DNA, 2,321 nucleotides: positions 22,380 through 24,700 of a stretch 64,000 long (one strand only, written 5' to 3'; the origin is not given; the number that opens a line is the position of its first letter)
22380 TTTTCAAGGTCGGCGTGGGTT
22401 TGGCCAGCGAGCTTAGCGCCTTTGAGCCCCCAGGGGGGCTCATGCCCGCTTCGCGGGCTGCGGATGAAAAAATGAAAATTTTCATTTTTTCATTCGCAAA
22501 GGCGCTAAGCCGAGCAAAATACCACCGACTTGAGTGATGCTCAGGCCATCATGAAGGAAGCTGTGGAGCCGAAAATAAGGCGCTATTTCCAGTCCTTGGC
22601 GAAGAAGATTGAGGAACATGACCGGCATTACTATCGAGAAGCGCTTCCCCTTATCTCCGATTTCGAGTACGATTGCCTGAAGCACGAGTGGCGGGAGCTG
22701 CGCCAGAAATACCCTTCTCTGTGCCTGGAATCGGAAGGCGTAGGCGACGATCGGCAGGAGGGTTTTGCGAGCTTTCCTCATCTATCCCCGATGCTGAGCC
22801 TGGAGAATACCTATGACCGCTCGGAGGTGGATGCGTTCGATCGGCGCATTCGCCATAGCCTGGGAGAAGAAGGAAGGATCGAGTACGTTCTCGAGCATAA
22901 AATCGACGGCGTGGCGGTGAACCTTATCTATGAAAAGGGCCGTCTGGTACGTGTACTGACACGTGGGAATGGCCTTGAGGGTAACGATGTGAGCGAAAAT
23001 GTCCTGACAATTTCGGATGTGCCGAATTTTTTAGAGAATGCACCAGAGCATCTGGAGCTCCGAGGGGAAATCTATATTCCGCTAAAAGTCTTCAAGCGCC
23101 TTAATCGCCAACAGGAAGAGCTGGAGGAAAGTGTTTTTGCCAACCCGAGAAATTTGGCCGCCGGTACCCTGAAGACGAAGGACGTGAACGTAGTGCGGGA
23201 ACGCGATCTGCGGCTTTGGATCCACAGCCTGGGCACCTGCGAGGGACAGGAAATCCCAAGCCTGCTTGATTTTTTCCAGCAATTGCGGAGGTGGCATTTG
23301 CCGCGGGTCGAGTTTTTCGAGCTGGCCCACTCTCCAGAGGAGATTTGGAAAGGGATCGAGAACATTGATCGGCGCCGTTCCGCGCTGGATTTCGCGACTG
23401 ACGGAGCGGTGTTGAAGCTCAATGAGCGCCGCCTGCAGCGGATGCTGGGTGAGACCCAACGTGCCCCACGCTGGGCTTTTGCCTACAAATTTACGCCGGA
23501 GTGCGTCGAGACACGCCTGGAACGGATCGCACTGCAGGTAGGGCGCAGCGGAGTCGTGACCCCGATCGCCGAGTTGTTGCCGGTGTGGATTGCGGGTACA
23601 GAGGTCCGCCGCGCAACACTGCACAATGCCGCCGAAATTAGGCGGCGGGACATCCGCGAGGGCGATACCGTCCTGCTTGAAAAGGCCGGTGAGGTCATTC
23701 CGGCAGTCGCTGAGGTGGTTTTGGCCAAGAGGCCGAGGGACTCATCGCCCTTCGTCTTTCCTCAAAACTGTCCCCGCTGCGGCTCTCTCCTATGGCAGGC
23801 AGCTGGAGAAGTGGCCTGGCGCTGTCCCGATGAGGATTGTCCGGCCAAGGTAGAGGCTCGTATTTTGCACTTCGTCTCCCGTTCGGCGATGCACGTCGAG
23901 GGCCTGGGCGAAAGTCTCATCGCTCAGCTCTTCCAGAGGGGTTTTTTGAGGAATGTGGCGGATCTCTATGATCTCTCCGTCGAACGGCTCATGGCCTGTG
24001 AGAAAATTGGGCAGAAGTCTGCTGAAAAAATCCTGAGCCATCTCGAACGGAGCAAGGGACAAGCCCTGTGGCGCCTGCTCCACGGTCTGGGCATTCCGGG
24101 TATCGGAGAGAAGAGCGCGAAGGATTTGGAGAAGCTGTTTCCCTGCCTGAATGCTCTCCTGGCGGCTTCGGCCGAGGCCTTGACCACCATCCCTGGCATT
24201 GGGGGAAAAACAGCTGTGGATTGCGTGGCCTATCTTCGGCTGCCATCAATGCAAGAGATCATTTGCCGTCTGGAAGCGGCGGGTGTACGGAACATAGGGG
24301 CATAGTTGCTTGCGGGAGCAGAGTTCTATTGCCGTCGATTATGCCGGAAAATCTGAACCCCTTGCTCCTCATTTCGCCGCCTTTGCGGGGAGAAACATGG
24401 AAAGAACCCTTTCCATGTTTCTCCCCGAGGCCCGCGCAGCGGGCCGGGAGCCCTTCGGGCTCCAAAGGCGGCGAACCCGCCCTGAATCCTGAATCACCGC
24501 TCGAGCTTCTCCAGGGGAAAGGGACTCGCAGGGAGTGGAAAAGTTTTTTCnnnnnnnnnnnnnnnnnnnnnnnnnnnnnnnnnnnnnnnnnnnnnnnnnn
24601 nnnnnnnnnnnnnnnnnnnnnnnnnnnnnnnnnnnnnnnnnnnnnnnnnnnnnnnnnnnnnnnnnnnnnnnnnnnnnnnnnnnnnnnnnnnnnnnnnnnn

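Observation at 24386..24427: Arm H1 of the cloverleaf repeats is unique in every copy yet always a long near-perfect palindrome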

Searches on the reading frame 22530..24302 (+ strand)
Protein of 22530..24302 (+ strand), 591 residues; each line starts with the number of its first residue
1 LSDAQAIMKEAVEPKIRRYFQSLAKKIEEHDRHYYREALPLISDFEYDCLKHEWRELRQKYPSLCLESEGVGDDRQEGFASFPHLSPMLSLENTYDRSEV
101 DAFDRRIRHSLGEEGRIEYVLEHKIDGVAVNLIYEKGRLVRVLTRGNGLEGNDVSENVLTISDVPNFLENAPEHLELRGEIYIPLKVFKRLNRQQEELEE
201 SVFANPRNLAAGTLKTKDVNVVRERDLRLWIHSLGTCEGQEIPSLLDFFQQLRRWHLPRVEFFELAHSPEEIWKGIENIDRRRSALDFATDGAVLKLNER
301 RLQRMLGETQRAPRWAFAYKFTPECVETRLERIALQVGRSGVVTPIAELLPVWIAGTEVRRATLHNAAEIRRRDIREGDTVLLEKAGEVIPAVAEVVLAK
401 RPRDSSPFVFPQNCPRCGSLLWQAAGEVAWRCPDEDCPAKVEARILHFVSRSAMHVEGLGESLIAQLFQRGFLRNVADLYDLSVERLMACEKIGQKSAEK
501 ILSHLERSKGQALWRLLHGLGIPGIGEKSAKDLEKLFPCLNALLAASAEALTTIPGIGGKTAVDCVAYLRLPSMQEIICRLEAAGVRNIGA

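Call 34: find_related_loci(query=window:22530-24302:+, collection=metagenome_contigs, flank=6000)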
Query window:22530-24302:+ (591 aa) in metagenome_contigs; peptide patterns used: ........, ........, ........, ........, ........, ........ (x = any residue, [..] = any of these).
106 stretches matched a pattern; 5 encode a relative of the query (tblastn E <= 1e-3); 5 distinct loci.
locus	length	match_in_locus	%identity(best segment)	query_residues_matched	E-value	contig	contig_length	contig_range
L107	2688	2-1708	41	21-586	4e-139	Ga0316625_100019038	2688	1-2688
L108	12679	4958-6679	40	16-586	5e-125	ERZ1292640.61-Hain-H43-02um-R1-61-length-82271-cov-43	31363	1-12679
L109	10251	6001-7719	39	13-586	2e-119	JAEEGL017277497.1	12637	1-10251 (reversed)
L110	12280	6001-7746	35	16-587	1e-114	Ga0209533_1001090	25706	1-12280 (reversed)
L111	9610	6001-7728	34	15-587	2e-113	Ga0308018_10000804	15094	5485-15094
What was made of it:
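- Tried and rejected: The one allowed metagenome scan, with the DNA ligase protein, returned only relatives at 34-41% identity (call 34).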

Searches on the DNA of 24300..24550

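Call 65: search_rna_families(source=window, start=24300, end=24550, threshold=evalue, max_evalue=10)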
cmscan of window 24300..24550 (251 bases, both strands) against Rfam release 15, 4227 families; matches with E-value up to 10: 10.
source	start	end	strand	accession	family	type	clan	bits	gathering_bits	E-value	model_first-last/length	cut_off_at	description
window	24416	24478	-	RF02805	PyrR207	Gene; snRNA; snoRNA; HACA-box;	-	18.1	60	0.37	1-65/65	no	Pyrobaculum sRNA 207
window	24374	24437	-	RF03873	mir-3192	Gene; miRNA;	-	16.8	80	0.91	1-77/77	no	mir-3192 microRNA precursor family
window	24378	24431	+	RF01011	mir-605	Gene; miRNA;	-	16.5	98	1.1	1-82/82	no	mir-605 microRNA precursor family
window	24384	24429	-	RF02662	BLi_r0872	Gene; antisense;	-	16.3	61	1.2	1-144/144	no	Bacillus asRNA 0872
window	24418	24520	+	RF03281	mir-596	Gene; miRNA;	-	15.5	80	7.7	1-73/73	no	mir-596 microRNA precursor family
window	24386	24428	-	RF00879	mir-615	Gene; miRNA;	-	15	90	7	1-85/85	no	mir-615 microRNA precursor family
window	24385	24427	-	RF00722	mir-451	Gene; miRNA;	-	14.8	66.5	1.5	1-71/71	no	mir-451 microRNA precursor family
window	24365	24402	-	RF03509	mir-4660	Gene; miRNA;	-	12.9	87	9.7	1-86/86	no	mir-4660 microRNA precursor family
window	24382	24521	+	RF02809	RsmW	Gene; sRNA;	CL00106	11.9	52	8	1-124/124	no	RsmW RNA family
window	24386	24427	-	RF02457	Virus_CITE_2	Cis-reg;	-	10.6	100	8.9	1-167/167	no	Tombusvirus 3' cap-independent translation element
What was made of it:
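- On Known structured RNA family (Rfam) or intrinsic terminator: The permissive scan gave only hits far below threshold (call 65).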
